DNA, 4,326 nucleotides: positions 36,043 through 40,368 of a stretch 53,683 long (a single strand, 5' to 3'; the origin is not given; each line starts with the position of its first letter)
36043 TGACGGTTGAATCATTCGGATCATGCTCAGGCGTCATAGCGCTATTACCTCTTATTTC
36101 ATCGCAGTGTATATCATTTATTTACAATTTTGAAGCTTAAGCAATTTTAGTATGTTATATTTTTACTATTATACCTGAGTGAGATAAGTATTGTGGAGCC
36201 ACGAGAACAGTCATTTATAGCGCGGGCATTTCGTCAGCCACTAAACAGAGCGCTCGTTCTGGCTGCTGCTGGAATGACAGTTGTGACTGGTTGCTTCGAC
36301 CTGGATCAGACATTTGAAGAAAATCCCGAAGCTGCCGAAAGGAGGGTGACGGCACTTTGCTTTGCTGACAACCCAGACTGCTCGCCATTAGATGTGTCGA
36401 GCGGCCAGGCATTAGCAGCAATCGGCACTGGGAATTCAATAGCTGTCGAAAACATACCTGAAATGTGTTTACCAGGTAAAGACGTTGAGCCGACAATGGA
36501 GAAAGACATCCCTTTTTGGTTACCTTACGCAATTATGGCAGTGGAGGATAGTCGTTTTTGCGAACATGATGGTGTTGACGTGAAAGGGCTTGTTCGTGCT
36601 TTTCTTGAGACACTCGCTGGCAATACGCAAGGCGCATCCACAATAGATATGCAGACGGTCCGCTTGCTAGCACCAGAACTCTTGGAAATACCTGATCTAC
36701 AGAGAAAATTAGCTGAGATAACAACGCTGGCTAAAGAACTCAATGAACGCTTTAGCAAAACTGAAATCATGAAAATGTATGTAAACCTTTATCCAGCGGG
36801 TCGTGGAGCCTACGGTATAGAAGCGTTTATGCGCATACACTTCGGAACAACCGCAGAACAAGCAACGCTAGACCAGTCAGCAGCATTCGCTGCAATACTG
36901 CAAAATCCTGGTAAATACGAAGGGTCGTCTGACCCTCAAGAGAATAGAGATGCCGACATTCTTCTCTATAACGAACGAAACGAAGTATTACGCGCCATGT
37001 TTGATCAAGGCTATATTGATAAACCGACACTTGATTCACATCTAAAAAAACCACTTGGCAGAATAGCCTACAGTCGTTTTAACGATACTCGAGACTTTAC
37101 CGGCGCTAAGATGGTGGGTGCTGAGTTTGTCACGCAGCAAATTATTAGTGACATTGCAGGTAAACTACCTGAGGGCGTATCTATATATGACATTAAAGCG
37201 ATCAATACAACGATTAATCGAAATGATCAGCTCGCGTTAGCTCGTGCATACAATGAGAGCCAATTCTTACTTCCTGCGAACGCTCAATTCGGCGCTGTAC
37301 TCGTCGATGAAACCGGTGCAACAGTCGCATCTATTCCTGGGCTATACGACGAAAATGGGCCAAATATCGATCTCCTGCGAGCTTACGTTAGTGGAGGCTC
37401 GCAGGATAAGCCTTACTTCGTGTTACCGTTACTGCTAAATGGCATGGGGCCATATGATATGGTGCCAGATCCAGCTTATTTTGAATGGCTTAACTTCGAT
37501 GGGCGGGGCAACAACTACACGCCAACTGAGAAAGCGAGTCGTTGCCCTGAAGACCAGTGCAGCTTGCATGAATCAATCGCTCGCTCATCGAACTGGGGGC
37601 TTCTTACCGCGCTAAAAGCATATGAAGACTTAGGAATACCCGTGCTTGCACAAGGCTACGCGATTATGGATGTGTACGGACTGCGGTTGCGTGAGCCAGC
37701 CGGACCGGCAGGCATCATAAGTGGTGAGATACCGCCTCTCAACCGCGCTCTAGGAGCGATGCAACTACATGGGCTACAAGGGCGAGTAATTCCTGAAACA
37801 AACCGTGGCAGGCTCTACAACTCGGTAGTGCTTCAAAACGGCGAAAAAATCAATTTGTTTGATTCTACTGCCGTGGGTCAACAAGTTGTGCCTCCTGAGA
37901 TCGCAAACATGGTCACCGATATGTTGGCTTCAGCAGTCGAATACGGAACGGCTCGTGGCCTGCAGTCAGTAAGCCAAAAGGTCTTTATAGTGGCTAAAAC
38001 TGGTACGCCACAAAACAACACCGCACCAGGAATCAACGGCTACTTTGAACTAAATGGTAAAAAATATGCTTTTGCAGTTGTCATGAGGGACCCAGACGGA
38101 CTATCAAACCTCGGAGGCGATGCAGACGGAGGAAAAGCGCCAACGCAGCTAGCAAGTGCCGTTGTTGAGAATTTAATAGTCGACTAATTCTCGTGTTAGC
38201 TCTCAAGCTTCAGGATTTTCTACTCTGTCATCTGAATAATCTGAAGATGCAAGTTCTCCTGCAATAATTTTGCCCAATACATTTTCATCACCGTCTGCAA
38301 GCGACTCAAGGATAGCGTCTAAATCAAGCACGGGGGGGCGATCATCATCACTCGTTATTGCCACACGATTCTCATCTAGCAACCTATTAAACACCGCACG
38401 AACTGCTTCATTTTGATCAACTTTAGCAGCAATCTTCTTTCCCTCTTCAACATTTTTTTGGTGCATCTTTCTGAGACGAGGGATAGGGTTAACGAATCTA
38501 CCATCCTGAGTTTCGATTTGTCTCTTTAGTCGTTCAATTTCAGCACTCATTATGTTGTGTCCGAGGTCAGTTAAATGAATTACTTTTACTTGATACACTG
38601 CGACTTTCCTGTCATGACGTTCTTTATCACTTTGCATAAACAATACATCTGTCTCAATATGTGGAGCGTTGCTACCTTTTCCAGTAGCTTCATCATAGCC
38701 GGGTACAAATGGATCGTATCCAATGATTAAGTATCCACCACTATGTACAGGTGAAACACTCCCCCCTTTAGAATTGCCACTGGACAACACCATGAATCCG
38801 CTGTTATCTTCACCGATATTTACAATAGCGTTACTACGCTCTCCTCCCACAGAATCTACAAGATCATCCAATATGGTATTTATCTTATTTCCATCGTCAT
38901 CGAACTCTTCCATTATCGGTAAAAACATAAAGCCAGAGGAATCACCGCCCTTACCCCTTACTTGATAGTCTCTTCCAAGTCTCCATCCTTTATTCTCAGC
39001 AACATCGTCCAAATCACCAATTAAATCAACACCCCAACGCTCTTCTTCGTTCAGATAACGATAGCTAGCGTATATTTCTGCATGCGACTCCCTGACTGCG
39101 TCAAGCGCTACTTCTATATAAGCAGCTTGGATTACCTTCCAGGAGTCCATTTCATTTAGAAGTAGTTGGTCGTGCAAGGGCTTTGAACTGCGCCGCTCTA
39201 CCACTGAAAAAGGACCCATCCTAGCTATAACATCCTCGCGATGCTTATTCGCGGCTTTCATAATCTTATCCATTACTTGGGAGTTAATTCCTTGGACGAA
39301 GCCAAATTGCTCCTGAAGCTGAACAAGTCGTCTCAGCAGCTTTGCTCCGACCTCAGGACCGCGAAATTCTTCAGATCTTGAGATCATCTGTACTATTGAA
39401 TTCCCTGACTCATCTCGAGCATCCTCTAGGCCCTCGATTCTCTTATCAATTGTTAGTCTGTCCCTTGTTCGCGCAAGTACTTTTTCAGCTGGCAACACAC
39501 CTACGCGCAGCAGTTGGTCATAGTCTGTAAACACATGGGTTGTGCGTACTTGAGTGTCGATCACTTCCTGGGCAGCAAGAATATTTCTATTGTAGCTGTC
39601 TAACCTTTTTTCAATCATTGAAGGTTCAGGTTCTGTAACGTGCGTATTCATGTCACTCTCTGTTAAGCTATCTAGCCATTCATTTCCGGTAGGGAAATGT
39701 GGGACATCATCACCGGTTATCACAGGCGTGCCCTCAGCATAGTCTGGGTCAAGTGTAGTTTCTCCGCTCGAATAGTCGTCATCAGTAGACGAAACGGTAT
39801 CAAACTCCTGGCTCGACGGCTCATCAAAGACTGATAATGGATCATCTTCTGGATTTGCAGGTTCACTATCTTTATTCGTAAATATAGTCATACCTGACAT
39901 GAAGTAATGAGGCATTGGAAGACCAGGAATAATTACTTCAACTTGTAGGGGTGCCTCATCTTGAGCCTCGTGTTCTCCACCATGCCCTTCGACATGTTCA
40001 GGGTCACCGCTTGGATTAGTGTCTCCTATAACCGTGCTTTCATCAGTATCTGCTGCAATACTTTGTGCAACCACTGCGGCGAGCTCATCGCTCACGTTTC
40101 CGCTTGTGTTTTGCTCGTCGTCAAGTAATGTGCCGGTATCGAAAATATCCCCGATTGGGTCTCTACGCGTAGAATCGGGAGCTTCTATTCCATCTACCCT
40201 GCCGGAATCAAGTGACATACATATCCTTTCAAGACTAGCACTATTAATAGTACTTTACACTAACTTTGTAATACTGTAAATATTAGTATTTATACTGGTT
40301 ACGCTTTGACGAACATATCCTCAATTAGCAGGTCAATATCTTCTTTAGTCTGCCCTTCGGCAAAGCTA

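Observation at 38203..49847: Eight-gene, translationally coupled operon of orphan proteins around a giant tri-functional wall hydrolase: candidate undescribed envelope / host-wall-breaching module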

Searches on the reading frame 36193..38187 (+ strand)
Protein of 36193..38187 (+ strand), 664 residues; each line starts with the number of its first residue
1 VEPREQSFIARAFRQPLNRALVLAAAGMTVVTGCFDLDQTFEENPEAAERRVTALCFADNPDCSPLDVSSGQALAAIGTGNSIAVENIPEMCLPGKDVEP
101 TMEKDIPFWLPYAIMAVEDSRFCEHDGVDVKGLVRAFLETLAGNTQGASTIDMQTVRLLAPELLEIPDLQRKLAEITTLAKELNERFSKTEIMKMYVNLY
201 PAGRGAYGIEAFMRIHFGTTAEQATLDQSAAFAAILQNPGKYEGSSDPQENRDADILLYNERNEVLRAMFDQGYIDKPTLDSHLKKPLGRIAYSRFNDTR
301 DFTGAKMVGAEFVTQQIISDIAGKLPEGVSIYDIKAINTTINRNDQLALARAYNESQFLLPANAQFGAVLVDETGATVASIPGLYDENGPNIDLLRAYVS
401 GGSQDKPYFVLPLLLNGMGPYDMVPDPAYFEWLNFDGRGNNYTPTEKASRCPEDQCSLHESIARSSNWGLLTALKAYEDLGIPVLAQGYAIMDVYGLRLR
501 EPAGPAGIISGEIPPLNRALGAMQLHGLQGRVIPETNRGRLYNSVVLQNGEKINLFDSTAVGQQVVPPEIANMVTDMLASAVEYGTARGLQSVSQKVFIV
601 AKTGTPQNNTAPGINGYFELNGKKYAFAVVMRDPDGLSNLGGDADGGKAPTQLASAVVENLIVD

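Call 9: search_protein_families(library=phrogs, proteins=[window:36193-38187:+], max_evalue=0.01)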
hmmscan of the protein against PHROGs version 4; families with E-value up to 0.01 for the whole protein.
window:36193-38187:+ (664 aa): 1 family
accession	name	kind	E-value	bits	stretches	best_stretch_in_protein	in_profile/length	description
phrog_33002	-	unknown function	1.2e-09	38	1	112-278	114-286/765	-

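Call 10: search_protein_families(library=ncbifam, proteins=[window:36193-38187:+], max_evalue=0.01)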
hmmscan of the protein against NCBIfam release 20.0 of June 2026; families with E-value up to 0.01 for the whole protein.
window:36193-38187:+ (664 aa): 13 families
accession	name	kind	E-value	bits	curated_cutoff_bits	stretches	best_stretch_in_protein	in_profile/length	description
TIGR02074.1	PBP_1a_fam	subfamily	2.6e-57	194.8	508.75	1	104-611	8-488/535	PBP1A family penicillin-binding protein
TIGR02073.1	PBP_1c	equivalog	3.4e-34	118.5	494.2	1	103-408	38-321/728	penicillin-binding protein 1C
NF051885.1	tranpepglycosPbpC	equivalog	7.1e-30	104.2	900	1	104-608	81-546/632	multimodular transpeptidase-transglycosylase PbpC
NF038272.1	strep_PBP1A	exception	4.1e-28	98.1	1075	1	103-372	74-333/658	penicillin-binding protein PBP1A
TIGR02071.1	PBP_1b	equivalog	5.2e-25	87.7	717.75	2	105-290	154-335/729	penicillin-binding protein 1B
NF008643.0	PRK11636.1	equivalog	1.8e-22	79.5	1263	1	102-352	70-302/850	peptidoglycan glycosyltransferase/peptidoglycan DD-transpeptidase MrcA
TIGR02070.1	mono_pep_trsgly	equivalog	3.6e-22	79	182.65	1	106-245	63-201/224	monofunctional biosynthetic peptidoglycan transglycosylase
NF038276.1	strep_PBP2A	exception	1.2e-20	73.3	1100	1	110-372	108-360/716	penicillin-binding protein PBP2A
NF007061.0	PRK09506.1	equivalog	3.4e-18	64.9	1120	2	113-289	226-398/825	bifunctional glycosyl transferase/transpeptidase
NF038274.1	strep_PBP1B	exception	4.3e-18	65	1225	1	106-283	90-273/745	penicillin-binding protein PBP1B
NF011423.0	PRK14850.1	equivalog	1.2e-16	60.2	1275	1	109-288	168-343/764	penicillin-binding protein 1b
NF010008.0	PRK13481.1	equivalog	1.8e-16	60.2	270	1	104-277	86-257/269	glycosyltransferase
NF008414.0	PRK11240.1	equivalog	5.2e-13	48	1121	1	112-276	78-233/774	peptidoglycan glycosyltransferase PbpC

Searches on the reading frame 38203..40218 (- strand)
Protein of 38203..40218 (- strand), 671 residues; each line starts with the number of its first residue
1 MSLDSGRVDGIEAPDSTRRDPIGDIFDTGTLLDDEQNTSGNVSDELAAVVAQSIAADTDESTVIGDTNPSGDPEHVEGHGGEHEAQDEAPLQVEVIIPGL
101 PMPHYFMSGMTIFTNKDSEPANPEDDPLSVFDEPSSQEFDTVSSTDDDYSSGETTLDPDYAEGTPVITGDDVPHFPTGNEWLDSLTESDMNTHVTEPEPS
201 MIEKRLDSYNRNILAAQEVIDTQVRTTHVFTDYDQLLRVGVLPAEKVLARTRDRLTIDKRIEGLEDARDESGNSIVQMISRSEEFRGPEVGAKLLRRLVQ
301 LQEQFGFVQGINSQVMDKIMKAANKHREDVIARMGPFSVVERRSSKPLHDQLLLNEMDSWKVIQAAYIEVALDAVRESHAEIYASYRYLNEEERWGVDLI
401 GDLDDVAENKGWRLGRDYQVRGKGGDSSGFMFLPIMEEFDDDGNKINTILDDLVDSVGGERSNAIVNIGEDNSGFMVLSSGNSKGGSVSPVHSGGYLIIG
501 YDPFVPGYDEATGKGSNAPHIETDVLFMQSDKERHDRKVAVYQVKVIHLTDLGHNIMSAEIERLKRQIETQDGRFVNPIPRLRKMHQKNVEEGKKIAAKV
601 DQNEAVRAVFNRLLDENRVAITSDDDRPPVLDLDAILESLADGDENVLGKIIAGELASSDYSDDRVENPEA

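Call 5: search_protein_families(library=pfam, proteins=[window:38203-40218:-], max_evalue=0.01)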
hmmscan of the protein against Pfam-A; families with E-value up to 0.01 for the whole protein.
window:38203-40218:- (671 aa): 0 families

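Call 9: search_protein_families(library=phrogs, proteins=[window:38203-40218:-], max_evalue=0.01)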
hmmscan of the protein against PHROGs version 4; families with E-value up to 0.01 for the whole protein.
window:38203-40218:- (671 aa): 0 families

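Call 10: search_protein_families(library=ncbifam, proteins=[window:38203-40218:-], max_evalue=0.01)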
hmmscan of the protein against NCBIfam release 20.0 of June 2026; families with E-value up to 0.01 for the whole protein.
window:38203-40218:- (671 aa): 0 families

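Call 11: find_homologous_proteins(query=window:38203-40218:-)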
Query window:38203-40218:- (671 aa): 1 proteins with E <= 0.001 among 8000 candidates.
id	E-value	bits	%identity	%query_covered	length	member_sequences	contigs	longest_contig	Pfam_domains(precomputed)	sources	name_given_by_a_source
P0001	0.0e+0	1431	97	100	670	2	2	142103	-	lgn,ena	-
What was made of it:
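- Tried and rejected: H returned only a 97% relative (call 11).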

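Call 13: find_encoding_contigs(protein=P0001, flank=10000, max_places=4)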
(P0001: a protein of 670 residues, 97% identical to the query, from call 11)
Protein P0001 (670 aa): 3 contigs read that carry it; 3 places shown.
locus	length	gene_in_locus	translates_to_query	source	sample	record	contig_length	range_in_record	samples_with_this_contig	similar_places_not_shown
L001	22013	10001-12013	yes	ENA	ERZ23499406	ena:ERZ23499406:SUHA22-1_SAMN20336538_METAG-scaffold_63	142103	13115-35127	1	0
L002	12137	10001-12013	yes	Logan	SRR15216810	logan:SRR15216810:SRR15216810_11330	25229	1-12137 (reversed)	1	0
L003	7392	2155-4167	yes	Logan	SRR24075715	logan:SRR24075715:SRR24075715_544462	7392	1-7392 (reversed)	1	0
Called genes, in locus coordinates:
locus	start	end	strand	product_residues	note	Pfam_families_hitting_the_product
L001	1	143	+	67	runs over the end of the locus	-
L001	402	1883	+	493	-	-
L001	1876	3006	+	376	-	-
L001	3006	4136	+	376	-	-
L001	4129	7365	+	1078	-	PF01510:Amidase_2 (weak), PF01551:Peptidase_M23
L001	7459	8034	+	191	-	-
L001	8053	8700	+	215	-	-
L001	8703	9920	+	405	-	-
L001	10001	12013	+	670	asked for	-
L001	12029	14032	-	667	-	PF00912:Transgly, PF00905:Transpeptidase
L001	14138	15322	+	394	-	-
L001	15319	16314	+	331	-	-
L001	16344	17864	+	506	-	PF01541:GIY-YIG (weak), PF02151:UVR (weak), PF08459:UvrC_RNaseH_dom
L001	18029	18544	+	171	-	-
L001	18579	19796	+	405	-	PF05195:AMP_N, PF00557:Peptidase_M24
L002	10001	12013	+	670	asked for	-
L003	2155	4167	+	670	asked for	-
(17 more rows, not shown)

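Call 81: search_protein_families(library=padloc, proteins=[window:38203-40218:-], max_evalue=0.01)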
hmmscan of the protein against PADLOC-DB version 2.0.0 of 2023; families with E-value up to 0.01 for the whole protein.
window:38203-40218:- (671 aa): 0 families

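Call 88: search_solved_structures(query=A11, max_evalue=5, show_alignments=1)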
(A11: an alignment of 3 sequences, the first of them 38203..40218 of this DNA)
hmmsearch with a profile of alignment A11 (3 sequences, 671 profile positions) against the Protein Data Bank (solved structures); distinct sequences matched with E-value up to 5: 2.
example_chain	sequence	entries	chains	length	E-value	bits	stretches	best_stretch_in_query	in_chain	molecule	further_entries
8za7_B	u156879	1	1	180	0.018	16.8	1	389-484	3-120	Lmo0066 protein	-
7l4s_A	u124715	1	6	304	0.94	11.1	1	426-458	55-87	Transcriptional regulator of oxidative stress OxyR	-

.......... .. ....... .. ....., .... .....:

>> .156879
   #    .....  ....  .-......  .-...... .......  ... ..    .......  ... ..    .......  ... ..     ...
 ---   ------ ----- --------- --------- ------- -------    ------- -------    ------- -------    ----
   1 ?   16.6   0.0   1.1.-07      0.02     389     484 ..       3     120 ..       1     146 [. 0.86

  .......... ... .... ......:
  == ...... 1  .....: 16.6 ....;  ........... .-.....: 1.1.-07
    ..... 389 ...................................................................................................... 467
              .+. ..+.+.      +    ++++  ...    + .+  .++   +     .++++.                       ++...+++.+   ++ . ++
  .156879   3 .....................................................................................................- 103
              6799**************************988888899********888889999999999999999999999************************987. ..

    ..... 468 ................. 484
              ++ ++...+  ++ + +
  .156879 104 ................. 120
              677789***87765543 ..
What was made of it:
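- On Type VII secretion / LXG-type polymorphic toxin (for H): The profile of H hits 8za7_B (Lmo0066) at E 0.018 over aa 389-484 (call 88).
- H gives a marginal hit to a toxin-like chain from a T7SS locus (call 88).
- Tried and rejected: The hit was E 0.018 (call 88).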

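Call 91: search_protein_families(library=pfam, alignment_id=A11, max_evalue=5)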
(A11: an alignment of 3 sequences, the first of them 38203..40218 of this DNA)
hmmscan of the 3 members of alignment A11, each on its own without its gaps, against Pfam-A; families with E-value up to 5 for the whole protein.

A. member 1, window:38203-40218:- (671 aa): 2 families
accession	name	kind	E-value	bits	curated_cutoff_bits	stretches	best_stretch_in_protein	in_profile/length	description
PF19011.5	DUF5740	-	0.02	15.7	26.5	1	555-612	8-63/94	Family of unknown function (DUF5740)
PF11067.13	DUF2868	-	0.19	11.7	26.8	1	577-642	211-278/315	Protein of unknown function (DUF2868)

B. families by the number of members that match (of 3 scanned): 4 families
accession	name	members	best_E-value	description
PF19011.5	DUF5740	2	0.02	Family of unknown function (DUF5740)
PF11067.13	DUF2868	2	0.19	Protein of unknown function (DUF2868)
PF18446.7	DUF5611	1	0.17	Domain of unknown function (DUF5611)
PF11161.13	DUF2944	1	0.22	Protein of unknown function (DUF2946)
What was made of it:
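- On Type VII secretion / LXG-type polymorphic toxin (for H): No Pfam ART family matches (call 91).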

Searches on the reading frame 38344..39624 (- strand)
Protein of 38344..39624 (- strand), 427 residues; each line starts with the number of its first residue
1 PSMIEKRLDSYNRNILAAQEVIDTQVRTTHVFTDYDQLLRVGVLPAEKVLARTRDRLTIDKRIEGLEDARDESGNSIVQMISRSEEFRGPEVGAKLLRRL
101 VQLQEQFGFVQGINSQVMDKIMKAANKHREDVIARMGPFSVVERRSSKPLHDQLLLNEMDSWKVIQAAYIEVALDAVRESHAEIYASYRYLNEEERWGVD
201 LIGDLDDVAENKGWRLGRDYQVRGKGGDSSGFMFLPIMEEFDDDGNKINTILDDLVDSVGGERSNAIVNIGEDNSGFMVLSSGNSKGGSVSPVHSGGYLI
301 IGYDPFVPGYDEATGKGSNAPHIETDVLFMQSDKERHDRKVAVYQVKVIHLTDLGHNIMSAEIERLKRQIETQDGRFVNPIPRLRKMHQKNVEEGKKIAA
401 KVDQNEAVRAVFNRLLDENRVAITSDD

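Call 36: search_protein_families(library=pfam, proteins=[window:38344-39624:-], max_evalue=1)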
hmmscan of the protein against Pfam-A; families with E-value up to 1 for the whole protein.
seq(427 aa): 2 families
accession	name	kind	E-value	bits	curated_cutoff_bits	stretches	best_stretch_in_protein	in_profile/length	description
PF19011.5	DUF5740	-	0.0097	16.6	26.5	1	357-414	8-63/94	Family of unknown function (DUF5740)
PF18446.7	DUF5611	-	0.16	13.1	25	1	344-408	4-67/102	Domain of unknown function (DUF5611)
